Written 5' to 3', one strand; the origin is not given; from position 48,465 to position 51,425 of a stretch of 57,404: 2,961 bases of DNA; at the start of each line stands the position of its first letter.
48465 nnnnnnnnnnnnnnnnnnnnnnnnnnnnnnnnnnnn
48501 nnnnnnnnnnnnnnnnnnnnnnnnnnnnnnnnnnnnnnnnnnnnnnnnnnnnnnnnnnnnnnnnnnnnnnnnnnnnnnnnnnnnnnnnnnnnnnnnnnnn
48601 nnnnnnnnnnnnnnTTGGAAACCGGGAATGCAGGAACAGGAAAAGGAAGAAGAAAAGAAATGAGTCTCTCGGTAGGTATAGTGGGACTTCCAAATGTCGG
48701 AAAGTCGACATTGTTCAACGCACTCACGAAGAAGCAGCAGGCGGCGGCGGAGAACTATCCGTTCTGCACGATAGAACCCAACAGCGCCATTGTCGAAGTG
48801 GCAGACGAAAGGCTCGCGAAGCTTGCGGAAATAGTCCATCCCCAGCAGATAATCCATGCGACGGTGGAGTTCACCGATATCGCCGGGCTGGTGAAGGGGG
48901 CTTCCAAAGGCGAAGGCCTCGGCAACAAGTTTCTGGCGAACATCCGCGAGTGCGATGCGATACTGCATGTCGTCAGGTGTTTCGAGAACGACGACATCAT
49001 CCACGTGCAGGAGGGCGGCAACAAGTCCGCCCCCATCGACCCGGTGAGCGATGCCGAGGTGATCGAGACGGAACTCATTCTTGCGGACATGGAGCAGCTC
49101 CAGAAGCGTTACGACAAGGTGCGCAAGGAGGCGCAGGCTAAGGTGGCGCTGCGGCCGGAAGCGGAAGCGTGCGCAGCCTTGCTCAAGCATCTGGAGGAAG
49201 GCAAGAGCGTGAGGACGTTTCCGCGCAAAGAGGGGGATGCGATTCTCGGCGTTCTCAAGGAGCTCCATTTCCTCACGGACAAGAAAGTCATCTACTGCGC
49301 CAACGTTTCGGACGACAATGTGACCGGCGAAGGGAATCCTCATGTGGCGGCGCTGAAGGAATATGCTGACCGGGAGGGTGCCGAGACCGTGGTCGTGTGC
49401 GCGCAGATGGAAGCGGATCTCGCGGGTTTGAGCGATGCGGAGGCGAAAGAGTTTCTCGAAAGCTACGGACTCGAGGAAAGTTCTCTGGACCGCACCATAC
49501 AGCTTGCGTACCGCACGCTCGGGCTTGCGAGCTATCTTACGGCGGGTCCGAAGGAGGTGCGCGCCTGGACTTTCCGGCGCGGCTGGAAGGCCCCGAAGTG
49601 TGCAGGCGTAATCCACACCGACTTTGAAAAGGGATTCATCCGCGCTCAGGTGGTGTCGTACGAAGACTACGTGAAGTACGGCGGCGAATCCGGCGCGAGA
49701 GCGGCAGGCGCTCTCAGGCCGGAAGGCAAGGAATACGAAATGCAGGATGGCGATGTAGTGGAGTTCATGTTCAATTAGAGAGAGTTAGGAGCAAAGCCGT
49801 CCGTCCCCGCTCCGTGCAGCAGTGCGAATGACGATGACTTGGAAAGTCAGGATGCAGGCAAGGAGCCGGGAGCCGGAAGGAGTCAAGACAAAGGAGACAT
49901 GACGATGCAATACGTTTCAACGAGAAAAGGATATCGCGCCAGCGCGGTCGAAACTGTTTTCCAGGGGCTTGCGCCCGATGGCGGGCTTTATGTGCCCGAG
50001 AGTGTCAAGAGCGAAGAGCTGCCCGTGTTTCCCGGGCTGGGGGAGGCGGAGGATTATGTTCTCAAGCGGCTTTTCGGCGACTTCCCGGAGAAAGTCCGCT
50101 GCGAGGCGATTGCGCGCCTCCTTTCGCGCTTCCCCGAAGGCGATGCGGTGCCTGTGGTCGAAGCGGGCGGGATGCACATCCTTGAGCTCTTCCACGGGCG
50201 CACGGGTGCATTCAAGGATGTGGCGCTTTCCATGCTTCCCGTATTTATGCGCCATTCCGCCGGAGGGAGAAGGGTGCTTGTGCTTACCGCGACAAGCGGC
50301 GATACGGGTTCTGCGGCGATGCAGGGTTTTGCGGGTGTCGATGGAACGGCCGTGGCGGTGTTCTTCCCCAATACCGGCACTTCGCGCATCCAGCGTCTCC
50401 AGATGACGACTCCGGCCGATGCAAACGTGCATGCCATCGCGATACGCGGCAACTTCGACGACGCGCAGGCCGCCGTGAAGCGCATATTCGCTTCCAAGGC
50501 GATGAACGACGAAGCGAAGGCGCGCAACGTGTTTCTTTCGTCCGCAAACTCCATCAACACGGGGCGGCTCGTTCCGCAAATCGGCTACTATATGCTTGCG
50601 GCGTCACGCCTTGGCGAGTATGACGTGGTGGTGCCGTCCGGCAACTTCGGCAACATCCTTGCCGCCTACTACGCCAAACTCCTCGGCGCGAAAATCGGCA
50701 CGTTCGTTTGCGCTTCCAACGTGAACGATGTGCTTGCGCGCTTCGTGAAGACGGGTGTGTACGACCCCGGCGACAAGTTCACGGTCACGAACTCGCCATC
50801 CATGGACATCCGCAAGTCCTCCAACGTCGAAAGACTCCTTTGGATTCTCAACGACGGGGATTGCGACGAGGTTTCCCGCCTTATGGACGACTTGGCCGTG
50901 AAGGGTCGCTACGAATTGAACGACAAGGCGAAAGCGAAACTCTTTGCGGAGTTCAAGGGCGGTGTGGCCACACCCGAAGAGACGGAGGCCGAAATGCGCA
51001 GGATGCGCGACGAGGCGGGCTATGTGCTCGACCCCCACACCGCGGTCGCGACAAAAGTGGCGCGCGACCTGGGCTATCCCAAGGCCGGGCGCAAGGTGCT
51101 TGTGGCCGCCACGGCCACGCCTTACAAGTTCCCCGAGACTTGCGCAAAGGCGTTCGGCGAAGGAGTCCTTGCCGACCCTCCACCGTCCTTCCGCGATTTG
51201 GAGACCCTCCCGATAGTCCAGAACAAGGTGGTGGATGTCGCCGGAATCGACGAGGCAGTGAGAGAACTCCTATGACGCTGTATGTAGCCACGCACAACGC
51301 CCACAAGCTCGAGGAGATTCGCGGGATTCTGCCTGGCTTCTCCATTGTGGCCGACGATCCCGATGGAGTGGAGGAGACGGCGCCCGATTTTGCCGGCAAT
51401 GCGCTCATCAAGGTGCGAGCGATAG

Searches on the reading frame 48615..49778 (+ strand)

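Call 28: search_protein_families(library=pfam, proteins=[window:48615-49778:+], max_evalue=0.1)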
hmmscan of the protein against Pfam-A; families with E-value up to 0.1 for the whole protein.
window:48615-49778:+ (387 aa): 9 families
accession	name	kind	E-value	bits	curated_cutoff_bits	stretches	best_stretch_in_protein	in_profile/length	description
PF06071.19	YchF-GTPase_C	-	1.3e-36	125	27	1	304-387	1-84/84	Protein of unknown function (DUF933)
PF01926.29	MMR_HSR1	-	6e-24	84.8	21.9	1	20-124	2-86/113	50S ribosome-binding GTPase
PF02421.24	FeoB_N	-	2.8e-08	33.9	27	1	20-66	3-48/156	Ferrous iron transport protein B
PF03308.22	MeaB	-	0.0065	16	23.1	1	17-58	33-74/273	Methylmalonyl Co-A mutase-associated GTPase MeaB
PF00025.27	Arf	-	0.018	15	22.3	0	15-62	12-55/174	ADP-ribosylation factor family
PF13238.12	AAA_18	-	0.021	15.7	29.4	1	20-72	1-61/128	AAA domain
PF00350.29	Dynamin_N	-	0.025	15.1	27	0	20-41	1-22/168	Dynamin family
PF00005.33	ABC_tran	-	0.064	14.3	25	0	20-47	14-41/137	ABC transporter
PF02824.27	TGS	-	0.067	13.7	22.2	0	329-384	22-58/60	TGS domain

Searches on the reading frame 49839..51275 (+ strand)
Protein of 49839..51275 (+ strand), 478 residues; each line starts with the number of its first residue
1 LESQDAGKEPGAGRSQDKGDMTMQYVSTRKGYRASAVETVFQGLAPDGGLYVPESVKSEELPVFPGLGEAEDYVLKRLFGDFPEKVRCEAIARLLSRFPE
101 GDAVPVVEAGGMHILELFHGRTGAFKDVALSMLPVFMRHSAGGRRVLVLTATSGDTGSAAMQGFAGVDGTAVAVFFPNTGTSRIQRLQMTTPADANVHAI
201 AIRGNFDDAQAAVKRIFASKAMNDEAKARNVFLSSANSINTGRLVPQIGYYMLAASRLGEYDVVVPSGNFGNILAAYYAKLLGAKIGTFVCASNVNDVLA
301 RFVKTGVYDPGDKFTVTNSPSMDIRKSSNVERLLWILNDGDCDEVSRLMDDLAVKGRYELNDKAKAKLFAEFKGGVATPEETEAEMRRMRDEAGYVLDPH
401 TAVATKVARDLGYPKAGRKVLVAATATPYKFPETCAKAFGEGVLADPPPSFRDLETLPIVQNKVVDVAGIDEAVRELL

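Call 28: search_protein_families(library=pfam, proteins=[window:49839-51275:+], max_evalue=0.1)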
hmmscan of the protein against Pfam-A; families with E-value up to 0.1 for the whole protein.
window:49839-51275:+ (478 aa): 4 families
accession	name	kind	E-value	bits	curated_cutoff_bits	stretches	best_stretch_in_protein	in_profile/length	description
PF00291.31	PALP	-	4.4e-16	59.5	35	1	116-361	29-257/295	Pyridoxal-phosphate dependent enzyme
PF14821.11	Thr_synth_N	-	2.4e-08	34.4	25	1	24-57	1-35/79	Threonine synthase N terminus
PF24857.1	THR4_C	-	0.014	16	27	1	401-441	1-43/85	Threonine synthase, C-terminal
PF14096.11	DUF4274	-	0.076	13.4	27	0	197-219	6-28/76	Domain of unknown function (DUF4274)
